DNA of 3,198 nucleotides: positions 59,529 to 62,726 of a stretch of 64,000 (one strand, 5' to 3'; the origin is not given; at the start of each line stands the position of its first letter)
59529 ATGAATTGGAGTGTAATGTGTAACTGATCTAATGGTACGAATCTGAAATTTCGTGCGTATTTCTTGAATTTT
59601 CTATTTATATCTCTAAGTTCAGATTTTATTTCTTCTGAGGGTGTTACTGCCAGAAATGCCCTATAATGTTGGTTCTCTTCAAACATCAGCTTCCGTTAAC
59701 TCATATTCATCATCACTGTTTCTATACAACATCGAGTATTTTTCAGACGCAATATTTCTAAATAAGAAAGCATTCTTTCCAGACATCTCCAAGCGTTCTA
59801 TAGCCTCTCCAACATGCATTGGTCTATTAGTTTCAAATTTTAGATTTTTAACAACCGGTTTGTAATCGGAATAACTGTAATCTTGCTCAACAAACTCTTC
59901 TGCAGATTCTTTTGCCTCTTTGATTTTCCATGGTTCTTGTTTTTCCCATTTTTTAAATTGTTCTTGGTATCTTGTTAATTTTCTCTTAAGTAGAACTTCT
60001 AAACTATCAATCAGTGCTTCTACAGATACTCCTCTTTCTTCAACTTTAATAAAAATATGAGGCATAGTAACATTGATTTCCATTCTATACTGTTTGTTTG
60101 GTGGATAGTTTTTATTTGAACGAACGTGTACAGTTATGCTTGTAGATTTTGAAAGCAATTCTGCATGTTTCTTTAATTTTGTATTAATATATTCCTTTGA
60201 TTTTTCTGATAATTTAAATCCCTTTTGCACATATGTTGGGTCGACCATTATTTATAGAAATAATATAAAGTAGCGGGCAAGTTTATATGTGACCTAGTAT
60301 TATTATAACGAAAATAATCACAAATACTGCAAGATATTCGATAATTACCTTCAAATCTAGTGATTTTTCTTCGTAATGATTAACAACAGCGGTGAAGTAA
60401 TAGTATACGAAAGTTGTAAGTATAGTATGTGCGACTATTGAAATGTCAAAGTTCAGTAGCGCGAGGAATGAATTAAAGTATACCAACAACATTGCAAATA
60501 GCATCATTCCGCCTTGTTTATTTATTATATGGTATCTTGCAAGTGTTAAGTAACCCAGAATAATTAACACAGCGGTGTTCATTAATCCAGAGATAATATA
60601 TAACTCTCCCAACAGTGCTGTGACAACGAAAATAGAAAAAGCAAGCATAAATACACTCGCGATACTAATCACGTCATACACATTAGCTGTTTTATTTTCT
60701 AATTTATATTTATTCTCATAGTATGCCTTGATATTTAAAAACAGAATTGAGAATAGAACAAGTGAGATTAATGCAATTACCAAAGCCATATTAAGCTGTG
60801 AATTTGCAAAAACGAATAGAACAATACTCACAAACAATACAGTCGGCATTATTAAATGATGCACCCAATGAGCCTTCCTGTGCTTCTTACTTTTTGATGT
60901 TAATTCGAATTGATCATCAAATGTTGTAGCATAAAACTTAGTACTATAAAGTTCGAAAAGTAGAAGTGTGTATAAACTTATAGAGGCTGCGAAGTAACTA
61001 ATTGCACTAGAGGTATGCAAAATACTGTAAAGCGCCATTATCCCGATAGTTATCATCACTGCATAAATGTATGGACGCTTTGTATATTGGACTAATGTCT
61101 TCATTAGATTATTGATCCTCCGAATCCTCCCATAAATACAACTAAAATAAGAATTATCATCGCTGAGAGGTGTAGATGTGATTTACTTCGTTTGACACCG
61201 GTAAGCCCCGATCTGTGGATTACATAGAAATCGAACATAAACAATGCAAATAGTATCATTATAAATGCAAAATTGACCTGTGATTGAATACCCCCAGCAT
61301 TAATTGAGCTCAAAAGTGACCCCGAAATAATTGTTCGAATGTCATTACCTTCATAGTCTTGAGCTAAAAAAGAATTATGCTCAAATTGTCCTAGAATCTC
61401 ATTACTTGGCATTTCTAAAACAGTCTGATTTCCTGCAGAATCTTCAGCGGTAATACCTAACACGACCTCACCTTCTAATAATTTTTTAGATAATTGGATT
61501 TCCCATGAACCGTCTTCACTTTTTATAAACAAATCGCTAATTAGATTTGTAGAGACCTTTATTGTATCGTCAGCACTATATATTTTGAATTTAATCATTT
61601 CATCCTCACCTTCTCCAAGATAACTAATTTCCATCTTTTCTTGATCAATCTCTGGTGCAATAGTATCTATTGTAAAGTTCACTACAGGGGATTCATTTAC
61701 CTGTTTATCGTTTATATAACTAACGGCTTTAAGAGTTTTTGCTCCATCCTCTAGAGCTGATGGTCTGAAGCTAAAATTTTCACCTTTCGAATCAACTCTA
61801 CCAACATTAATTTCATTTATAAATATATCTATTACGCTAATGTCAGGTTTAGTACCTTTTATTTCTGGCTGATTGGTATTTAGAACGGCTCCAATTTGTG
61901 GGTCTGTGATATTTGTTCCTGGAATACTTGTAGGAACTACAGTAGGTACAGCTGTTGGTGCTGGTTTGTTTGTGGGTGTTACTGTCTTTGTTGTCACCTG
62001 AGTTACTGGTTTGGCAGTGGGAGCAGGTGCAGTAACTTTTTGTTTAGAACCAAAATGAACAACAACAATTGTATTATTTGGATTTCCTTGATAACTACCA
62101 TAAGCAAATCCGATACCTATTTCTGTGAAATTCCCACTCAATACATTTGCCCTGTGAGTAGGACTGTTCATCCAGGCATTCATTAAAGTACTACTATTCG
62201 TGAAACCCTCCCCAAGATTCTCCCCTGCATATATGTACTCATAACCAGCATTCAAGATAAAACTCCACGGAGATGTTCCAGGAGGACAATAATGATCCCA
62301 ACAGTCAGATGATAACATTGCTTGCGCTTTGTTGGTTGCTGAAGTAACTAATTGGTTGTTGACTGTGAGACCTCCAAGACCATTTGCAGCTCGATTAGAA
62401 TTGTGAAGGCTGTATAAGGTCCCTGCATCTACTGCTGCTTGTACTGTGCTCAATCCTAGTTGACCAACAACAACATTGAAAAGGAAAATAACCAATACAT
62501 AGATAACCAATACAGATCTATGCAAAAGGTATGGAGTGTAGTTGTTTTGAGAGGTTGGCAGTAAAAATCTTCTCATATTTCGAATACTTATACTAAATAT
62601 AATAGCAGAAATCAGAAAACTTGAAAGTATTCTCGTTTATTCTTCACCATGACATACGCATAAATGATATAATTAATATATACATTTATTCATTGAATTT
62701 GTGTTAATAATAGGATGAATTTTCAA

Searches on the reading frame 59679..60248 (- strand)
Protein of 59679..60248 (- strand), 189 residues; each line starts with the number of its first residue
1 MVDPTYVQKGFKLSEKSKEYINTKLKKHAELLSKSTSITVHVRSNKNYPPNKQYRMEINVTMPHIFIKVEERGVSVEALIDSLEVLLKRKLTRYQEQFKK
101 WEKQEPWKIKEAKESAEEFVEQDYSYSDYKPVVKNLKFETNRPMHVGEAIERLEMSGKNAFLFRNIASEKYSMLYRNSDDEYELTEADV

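Call 71: search_protein_families(library=pfam, proteins=[window:59679-60248:-], max_evalue=0.001)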
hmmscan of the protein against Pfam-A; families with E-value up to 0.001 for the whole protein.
window:59679-60248:- (189 aa): 2 families
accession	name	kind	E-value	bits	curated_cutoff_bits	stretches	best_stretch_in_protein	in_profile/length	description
PF16321.10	Ribosom_S30AE_C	-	4.2e-11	42.8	25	1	132-182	6-55/57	Sigma 54 modulation/S30EA ribosomal protein C terminus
PF02482.25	Ribosomal_S30AE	-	2e-09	38.5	23.7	1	8-97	5-86/88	Sigma 54 modulation protein / S30EA ribosomal protein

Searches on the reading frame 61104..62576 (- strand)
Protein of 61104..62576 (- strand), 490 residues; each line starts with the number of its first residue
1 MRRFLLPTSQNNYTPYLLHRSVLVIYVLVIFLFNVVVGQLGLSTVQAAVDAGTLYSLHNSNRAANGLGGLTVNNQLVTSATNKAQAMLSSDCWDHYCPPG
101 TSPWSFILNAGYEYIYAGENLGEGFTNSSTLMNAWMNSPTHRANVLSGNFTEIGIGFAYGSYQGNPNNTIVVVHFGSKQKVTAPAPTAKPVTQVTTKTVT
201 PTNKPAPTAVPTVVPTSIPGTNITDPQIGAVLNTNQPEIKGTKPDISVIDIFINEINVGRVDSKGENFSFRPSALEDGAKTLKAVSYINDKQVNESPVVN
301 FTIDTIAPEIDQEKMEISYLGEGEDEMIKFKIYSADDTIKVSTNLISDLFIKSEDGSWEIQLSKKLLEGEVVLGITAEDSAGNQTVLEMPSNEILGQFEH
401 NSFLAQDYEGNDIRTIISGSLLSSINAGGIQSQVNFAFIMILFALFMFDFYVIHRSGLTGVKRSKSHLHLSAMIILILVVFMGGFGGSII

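Call 71: search_protein_families(library=pfam, proteins=[window:61104-62576:-], max_evalue=0.001)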
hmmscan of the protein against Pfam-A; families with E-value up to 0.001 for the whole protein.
window:61104-62576:- (490 aa): 2 families
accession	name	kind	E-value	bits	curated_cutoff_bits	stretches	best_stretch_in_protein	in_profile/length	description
PF00188.32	CAP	-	2.3e-18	67.6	21.1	1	56-175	2-117/117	Cysteine-rich secretory protein family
PF19077.6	Big_13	-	8.4e-11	42.7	27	1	334-385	36-91/102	Bacterial Ig-like domain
